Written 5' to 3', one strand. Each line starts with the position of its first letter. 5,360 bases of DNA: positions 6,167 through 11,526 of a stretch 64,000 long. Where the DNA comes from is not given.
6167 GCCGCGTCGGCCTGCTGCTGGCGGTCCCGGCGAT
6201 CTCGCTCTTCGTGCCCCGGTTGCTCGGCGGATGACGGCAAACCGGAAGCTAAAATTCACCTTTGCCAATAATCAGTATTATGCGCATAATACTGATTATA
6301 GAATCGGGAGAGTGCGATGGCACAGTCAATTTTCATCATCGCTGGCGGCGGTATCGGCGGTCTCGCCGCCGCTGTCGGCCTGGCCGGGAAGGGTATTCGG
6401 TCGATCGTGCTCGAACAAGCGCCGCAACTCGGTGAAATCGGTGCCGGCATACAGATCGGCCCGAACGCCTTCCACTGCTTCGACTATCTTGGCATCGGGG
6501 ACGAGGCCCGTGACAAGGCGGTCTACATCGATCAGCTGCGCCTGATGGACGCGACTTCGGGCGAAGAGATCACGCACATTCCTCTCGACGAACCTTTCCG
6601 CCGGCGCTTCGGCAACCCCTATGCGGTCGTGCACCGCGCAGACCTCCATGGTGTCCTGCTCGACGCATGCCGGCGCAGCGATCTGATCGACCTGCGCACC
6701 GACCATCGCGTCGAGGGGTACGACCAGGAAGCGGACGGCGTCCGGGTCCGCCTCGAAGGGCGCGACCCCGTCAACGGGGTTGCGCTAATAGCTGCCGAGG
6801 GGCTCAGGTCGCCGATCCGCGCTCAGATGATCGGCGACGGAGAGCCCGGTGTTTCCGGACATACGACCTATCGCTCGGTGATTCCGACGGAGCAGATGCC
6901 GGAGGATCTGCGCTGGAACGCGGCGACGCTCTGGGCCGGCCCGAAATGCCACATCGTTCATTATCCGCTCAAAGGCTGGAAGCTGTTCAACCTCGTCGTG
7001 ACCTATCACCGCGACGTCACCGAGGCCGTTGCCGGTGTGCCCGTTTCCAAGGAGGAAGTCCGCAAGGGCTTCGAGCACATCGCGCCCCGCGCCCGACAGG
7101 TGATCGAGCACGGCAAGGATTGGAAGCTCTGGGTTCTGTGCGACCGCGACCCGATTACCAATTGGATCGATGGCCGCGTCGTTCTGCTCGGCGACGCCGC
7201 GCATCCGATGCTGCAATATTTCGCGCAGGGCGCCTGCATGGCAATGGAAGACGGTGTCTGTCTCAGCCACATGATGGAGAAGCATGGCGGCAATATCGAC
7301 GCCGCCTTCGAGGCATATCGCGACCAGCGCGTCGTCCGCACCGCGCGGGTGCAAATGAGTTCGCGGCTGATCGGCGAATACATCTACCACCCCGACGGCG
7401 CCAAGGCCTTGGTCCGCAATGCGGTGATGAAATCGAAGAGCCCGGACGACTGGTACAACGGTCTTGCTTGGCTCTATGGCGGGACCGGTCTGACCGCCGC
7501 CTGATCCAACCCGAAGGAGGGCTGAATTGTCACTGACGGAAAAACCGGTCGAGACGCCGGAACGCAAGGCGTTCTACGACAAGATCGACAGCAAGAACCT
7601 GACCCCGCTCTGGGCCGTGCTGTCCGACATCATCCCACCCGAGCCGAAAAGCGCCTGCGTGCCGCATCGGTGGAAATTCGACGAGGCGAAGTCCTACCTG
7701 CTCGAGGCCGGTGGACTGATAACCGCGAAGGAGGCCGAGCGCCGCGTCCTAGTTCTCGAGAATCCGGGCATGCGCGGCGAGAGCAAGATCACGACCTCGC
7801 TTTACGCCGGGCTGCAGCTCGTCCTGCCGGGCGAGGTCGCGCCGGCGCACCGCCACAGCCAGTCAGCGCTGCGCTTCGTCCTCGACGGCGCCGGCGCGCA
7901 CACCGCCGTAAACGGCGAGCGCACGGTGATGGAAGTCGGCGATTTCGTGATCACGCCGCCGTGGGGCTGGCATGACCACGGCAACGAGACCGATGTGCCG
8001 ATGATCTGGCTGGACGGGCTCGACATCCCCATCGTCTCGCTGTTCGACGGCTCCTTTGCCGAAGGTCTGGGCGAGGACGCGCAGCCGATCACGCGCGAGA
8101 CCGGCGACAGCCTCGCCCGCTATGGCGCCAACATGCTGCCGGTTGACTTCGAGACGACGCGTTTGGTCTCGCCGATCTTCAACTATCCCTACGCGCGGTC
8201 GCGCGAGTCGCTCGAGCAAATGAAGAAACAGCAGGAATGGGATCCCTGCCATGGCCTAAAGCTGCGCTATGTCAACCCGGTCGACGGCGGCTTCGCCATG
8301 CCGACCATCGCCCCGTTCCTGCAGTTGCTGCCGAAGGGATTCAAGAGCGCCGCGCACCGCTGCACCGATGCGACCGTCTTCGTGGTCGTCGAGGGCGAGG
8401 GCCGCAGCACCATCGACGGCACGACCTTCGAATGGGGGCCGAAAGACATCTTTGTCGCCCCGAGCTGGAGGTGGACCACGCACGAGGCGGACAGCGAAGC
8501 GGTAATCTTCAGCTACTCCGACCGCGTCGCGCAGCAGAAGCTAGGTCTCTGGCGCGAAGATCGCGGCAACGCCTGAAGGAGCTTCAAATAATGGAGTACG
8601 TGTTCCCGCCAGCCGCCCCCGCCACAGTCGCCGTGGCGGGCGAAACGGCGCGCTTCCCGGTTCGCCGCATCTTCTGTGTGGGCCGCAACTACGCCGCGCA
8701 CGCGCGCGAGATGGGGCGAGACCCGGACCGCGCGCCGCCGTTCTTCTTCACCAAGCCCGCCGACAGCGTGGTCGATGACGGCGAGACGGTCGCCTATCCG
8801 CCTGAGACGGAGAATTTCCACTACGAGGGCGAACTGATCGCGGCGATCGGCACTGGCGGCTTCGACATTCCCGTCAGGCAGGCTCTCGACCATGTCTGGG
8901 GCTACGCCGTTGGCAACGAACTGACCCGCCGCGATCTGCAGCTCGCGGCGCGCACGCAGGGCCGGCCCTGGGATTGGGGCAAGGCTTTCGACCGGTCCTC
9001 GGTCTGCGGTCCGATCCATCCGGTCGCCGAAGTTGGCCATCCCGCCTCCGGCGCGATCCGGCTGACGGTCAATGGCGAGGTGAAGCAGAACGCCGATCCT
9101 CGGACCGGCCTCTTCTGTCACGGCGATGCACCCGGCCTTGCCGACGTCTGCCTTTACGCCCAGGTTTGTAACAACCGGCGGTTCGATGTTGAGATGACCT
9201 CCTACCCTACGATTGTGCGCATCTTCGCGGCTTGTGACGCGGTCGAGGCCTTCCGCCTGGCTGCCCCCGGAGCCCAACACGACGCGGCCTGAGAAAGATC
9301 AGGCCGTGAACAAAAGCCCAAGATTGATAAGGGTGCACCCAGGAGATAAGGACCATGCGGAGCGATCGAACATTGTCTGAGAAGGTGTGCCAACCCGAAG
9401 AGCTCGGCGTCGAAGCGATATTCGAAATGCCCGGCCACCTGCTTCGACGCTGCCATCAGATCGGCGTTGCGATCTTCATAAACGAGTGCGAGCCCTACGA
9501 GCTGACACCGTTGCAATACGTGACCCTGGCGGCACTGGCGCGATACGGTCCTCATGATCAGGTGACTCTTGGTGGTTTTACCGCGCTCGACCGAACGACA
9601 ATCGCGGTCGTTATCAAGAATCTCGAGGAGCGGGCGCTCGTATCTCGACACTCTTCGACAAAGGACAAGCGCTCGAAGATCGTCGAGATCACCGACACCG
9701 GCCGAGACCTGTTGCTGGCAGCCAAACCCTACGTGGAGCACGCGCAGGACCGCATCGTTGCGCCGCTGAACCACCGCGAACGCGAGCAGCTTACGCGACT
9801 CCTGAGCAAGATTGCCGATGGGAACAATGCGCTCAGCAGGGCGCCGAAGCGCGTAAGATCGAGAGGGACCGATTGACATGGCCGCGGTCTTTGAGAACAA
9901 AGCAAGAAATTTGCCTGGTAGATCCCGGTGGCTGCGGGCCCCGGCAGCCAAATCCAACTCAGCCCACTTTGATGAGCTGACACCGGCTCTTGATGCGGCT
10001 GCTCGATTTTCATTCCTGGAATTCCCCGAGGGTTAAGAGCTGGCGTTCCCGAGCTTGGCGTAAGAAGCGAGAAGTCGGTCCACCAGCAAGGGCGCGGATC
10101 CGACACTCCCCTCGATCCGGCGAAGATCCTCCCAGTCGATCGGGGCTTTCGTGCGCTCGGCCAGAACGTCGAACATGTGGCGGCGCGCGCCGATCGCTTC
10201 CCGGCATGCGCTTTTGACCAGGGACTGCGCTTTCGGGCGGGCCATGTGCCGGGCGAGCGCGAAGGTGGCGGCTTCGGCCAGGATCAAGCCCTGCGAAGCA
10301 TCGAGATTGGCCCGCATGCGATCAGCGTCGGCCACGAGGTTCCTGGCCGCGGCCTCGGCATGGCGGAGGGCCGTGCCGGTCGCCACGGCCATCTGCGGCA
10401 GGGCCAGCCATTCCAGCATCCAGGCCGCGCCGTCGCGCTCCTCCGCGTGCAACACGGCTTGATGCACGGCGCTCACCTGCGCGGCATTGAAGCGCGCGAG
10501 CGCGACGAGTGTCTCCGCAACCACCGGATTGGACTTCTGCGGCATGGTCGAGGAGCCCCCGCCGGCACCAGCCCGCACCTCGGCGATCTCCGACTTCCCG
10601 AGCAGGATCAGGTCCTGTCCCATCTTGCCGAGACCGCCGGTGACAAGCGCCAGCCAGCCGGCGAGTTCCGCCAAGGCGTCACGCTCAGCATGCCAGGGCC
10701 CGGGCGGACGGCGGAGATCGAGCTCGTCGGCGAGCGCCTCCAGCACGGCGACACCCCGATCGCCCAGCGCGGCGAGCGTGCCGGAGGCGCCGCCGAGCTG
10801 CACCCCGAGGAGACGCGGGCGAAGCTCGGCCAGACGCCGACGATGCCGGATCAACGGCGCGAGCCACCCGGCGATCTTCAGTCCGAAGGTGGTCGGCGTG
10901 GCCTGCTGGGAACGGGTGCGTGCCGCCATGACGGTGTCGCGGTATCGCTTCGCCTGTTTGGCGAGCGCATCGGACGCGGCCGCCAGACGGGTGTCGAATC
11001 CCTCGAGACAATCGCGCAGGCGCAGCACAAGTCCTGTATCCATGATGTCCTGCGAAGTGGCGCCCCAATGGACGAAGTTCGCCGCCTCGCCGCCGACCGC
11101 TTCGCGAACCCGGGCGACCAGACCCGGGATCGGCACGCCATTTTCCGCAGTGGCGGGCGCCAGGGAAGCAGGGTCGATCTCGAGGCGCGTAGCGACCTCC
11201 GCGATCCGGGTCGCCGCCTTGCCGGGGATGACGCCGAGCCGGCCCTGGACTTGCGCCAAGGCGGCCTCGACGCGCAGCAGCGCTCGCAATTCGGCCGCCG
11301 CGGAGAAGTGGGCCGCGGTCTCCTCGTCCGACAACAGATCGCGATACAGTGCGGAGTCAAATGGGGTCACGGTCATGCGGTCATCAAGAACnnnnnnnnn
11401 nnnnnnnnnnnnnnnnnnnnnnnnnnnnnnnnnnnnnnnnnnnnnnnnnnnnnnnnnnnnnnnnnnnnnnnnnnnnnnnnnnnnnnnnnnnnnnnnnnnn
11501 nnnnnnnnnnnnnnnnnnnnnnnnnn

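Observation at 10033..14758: BKACE (DUF849) gene embedded in pcaDCHG-B, with no pcaIJ or pcaF in the window: a possible alternative exit from the beta-ketoadipate pathway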

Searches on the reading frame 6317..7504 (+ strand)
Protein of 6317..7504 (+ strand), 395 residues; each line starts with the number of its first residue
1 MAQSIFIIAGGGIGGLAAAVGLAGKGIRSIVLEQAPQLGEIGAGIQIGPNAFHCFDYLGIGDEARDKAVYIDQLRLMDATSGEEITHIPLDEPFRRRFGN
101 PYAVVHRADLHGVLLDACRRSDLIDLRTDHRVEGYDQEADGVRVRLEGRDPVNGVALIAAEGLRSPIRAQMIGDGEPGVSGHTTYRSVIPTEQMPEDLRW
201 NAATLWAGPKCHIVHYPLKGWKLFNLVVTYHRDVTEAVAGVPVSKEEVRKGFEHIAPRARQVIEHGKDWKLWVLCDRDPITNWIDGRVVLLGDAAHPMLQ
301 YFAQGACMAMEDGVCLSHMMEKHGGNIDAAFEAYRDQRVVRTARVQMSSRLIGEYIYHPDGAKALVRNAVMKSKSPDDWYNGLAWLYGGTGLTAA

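Call 32: search_protein_families(library=ncbifam, proteins=[window:6317-7504:+], max_evalue=0.00001)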
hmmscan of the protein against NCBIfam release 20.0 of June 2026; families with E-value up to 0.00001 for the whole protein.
window:6317-7504:+ (395 aa): 38 families (the best 25 are shown)
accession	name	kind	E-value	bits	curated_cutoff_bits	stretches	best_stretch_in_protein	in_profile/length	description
NF006021.0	PRK08163.1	equivalog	8.1e-171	568.4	459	1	4-390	6-390/398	3-hydroxybenzoate 6-monooxygenase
NF005062.0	PRK06475.1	equivalog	3.2e-67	227.1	524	1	3-388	3-392/401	FAD-binding protein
NF005720.0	PRK07538.1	subfamily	1.7e-50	172.2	400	1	6-352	5-364/418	hypothetical protein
NF005313.0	PRK06847.1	subfamily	3.2e-49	167.9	372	1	7-358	8-353/375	hypothetical protein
NF033623.1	urate_HpxO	equivalog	8.2e-47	159.9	500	1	7-363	3-353/381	FAD-dependent urate hydroxylase HpxO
NF005243.0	PRK06753.1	equivalog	6.7e-45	153.6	365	1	7-373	4-355/374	hypothetical protein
TIGR03219.1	salicylate_mono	equivalog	4.7e-33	114.5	446.35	1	8-355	5-372/414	salicylate 1-monooxygenase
NF005566.0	PRK07236.1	subfamily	1.2e-29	103.4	333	2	6-220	9-212/386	hypothetical protein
NF005761.0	PRK07588.1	equivalog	2.2e-25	89.4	454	1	7-375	4-368/392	FAD-binding domain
NF006002.0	PRK08132.1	subfamily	1.1e-22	80.2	416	1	5-171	27-193/552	FAD-dependent oxidoreductase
NF004829.0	PRK06183.1-3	subfamily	6.2e-20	71.4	390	2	281-374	283-378/520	bifunctional 3-(3-hydroxy-phenyl)propionate/3-hydroxycinnamic acid hydroxylase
TIGR01988.1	Ubi-OHases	subfamily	1.6e-18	66.7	224.65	1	7-371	3-368/387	ubiquinone biosynthesis hydroxylase, UbiH/UbiF/VisC/COQ6 family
NF005691.0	PRK07494.1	equivalog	5.4e-16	58.1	459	1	6-169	11-172/404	UbiH/UbiF family hydroxylase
TIGR01984.1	UbiH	equivalog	4.8e-15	55.3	392.2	1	7-351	3-344/382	2-octaprenyl-6-methoxyphenyl hydroxylase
NF004828.0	PRK06183.1-2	equivalog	1.4e-14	53.4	853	1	6-375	15-373/568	bifunctional 3-(3-hydroxy-phenyl)propionate/3-hydroxycinnamic acid hydroxylase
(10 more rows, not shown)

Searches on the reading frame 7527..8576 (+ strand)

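Call 3: search_protein_families(library=pfam, proteins=[window:7527-8576:+])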
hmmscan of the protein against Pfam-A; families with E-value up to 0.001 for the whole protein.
window:7527-8576:+ (349 aa): 4 families
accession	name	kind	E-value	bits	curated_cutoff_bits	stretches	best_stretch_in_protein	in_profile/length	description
PF07883.17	Cupin_2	-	1.8e-28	98.4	27.2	2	96-163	2-68/70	Cupin domain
PF02311.25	AraC_binding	-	2.3e-07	31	21.1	0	102-158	13-70/135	AraC-like ligand binding domain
PF12973.13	Cupin_7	-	0.00034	20.8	27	0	101-151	42-87/105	ChrR Cupin-like domain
PF05899.18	Cupin_3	-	0.00073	19.6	23.5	0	284-322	28-67/74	EutQ-like cupin domain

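Call 4: search_protein_families(library=ncbifam, proteins=[window:7527-8576:+])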
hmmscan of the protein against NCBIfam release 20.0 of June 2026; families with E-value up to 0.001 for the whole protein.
window:7527-8576:+ (349 aa): 2 families
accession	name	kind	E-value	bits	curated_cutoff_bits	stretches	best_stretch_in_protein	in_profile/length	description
TIGR02272.1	gentisate_1_2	equivalog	2.5e-175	582.3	442.1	1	12-346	2-336/336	gentisate 1,2-dioxygenase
NF049978.1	AminoSalDhMabB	equivalog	3.2e-77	260.3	650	1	17-345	5-334/351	5-aminosalicylate 1,2-dioxygenase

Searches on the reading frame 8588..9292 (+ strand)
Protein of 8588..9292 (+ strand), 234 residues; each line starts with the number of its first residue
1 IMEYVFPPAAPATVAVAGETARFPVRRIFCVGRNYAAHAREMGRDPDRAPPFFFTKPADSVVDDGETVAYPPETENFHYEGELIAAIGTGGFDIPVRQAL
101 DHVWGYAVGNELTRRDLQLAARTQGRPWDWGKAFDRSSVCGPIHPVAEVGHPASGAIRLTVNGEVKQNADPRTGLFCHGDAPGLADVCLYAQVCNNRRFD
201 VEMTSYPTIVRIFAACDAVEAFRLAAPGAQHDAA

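Call 32: search_protein_families(library=ncbifam, proteins=[window:8588-9292:+], max_evalue=0.00001)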
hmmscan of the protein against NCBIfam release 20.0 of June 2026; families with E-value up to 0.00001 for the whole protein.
window:8588-9292:+ (234 aa): 7 families
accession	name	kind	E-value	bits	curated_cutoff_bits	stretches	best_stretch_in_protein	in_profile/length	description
NF007967.0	PRK10691.1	equivalog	2.3e-25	89.2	201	1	19-172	10-163/219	fumarylacetoacetate hydrolase family protein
TIGR02303.1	HpaG-C-term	equivalog_domain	1.5e-18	67.1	276.4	1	26-172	43-186/245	4-hydroxyphenylacetate degradation bifunctional isomerase/decarboxylase, C-terminal subunit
TIGR01262.1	maiA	equivalog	1e-17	64.4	171.05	1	168-233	145-210/211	maleylacetoacetate isomerase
NF053535.1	DhyDRhmHlse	equivalog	1.4e-16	60.6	500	1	25-177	70-219/284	2,4-didehydro-3-deoxy-L-rhamnonate hydrolase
NF009399.0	PRK12764.1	equivalog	3e-14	52.9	444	1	15-178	11-169/501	fumarylacetoacetate hydrolase family protein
NF011750.0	PRK15203.1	equivalog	6.4e-14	51.6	811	1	23-169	220-363/429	4-hydroxyphenylacetate degradation bifunctional isomerase/decarboxylase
TIGR02305.1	HpaG-N-term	equivalog_domain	3.9e-12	46.1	228.65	1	35-169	14-146/205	4-hydroxyphenylacetate degradation bifunctional isomerase/decarboxylase, N-terminal subunit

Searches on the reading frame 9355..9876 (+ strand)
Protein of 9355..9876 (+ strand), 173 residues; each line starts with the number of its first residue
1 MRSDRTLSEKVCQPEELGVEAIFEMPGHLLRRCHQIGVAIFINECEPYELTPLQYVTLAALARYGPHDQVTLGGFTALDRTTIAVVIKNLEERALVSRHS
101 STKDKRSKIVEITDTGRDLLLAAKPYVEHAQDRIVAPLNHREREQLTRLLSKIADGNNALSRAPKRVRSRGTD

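Call 3: search_protein_families(library=pfam, proteins=[window:9355-9876:+])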
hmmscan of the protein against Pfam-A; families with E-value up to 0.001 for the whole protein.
window:9355-9876:+ (173 aa): 4 families
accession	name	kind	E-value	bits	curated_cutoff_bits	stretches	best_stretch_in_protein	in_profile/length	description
PF01047.28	MarR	-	6.7e-10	39.1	24.6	1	50-107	1-58/59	MarR family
PF22381.2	Staph_reg_Sar_Rot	-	3.5e-09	37.1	27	1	45-119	7-81/85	Transcriptional regulator SarA/Rot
PF12802.13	MarR_2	-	1.4e-07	32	27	1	50-107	3-61/61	MarR family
PF13463.12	HTH_27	-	5.7e-06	26.9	22.2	1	52-116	3-68/68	Winged helix DNA-binding domain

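Call 4: search_protein_families(library=ncbifam, proteins=[window:9355-9876:+])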
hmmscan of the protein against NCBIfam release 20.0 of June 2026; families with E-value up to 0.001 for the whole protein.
window:9355-9876:+ (173 aa): 10 families
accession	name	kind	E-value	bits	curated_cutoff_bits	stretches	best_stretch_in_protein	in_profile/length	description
NF041230.1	BagL_FevM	exception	9.2e-16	58.2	230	1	27-155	17-143/145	MarR family transcriptional regulator BagL/FevM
NF053777.1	Saro0803TransReg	equivalog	4.7e-15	55.5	200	1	21-154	6-139/140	Saro_0803 family transcriptional regulator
NF002926.0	PRK03573.1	equivalog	2.1e-13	50.4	120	1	29-156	8-136/144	transcriptional regulator SlyA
TIGR02337.1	HpaR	equivalog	2.3e-12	46.8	121.2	1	38-153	14-129/130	homoprotocatechuate degradation operon regulator HpaR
NF045593.1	bilirub_TF_BilQ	equivalog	1.2e-09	37.9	125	1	77-155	55-133/135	bilirubin utilization transcriptional regulator BilQ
NF052638.1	TransRegOhrRVib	equivalog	2.6e-08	33.7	200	1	48-131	33-116/141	transcriptional regulator OhrR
NF008122.0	PRK10870.1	equivalog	1.2e-06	28.4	157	1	79-154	84-159/176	transcriptional repressor MprA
NF050133.1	TransRegFabT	equivalog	7e-05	23.1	200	1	81-153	58-130/138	fatty acid biosynthesis transcriptional regulator FabT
NF052438.1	TransRegRv0880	equivalog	0.00011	22.1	220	1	54-148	36-130/143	Rv0880 family HTH-type transcriptional regulator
NF010349.0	PRK13777.1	equivalog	0.00015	21.2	153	1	81-134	75-128/190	HTH-type transcriptional regulator Hpr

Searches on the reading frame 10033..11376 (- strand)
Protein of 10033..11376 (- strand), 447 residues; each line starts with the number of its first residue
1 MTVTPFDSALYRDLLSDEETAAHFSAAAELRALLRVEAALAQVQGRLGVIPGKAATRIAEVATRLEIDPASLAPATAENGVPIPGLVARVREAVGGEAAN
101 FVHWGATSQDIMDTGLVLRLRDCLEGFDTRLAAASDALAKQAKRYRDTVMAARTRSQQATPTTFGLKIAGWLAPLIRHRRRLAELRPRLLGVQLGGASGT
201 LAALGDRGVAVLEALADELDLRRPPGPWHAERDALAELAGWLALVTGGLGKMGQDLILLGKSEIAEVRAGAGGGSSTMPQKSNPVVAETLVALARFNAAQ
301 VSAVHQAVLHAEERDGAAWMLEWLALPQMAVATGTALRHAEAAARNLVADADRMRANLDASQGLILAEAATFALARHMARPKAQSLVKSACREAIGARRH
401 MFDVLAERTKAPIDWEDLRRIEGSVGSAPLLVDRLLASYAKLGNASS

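Call 3: search_protein_families(library=pfam, proteins=[window:10033-11376:-])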
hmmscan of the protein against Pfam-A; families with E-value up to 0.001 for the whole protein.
window:10033-11376:- (447 aa): 2 families
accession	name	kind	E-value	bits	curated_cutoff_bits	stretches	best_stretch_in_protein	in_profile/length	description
PF00206.25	Lyase_1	-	1.6e-42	146.5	27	1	84-293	81-306/312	Lyase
PF10397.14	ADSL_C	-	2.1e-07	31.6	32.7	1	363-434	1-78/79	Adenylosuccinate lyase C-terminus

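Call 4: search_protein_families(library=ncbifam, proteins=[window:10033-11376:-])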
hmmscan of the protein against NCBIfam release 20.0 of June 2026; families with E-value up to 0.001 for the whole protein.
window:10033-11376:- (447 aa): 18 families
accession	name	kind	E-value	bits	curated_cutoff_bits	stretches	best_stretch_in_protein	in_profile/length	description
NF004631.0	PRK05975.1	equivalog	1.3e-118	396.1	371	1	1-348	1-346/352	3-carboxy-cis,cis-muconate cycloisomerase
NF006554.0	PRK09053.1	equivalog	6.8e-118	394.3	595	1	9-441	7-450/453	3-carboxy-cis,cis-muconate cycloisomerase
TIGR02426.1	protocat_pcaB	equivalog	1.8e-116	388.8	355.75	1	10-346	1-337/338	3-carboxy-cis,cis-muconate cycloisomerase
NF052536.2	CoM_syn_XcbD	exception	2.6e-101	339.5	600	1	3-436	2-443/443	3-sulfopropionylcysteine synthase XcbD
NF006500.1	PRK08937.2-4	subfamily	1.3e-92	311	626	1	7-436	6-443/448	adenylosuccinate lyase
NF052556.1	NtrsucLyaStm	equivalog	6.8e-73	246.1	650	1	21-435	28-463/466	nitrosuccinate lyase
TIGR00928.1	purB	equivalog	1.8e-61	208.2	326.2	1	18-411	8-406/436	adenylosuccinate lyase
NF006764.0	PRK09285.1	equivalog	7.1e-18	64.2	446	1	97-392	112-410/456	adenylosuccinate lyase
TIGR00838.1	argH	equivalog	1.3e-17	63.9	279.5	1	88-290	87-290/455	argininosuccinate lyase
NF008909.0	PRK12273.1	subfamily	1.9e-16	60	510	1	108-392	143-432/474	aspartate ammonia-lyase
NF002563.0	PRK02186.1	subfamily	3.5e-16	58.6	625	1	25-411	433-821/890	argininosuccinate lyase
NF009089.0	PRK12425.1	equivalog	1.1e-11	44.3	840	1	130-398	161-434/464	class II fumarate hydratase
NF008964.0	PRK12308.1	equivalog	7.4e-11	41.1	657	1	95-289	96-291/624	argininosuccinate lyase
NF052535.1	CoM_syn_XcbC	exception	7.9e-11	41.4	575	1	36-393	42-396/495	2-phosphosulfolactate phosphatase XcbC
TIGR00979.1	fumC_II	equivalog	3.5e-10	39.3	664.75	1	132-308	162-344/458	class II fumarate hydratase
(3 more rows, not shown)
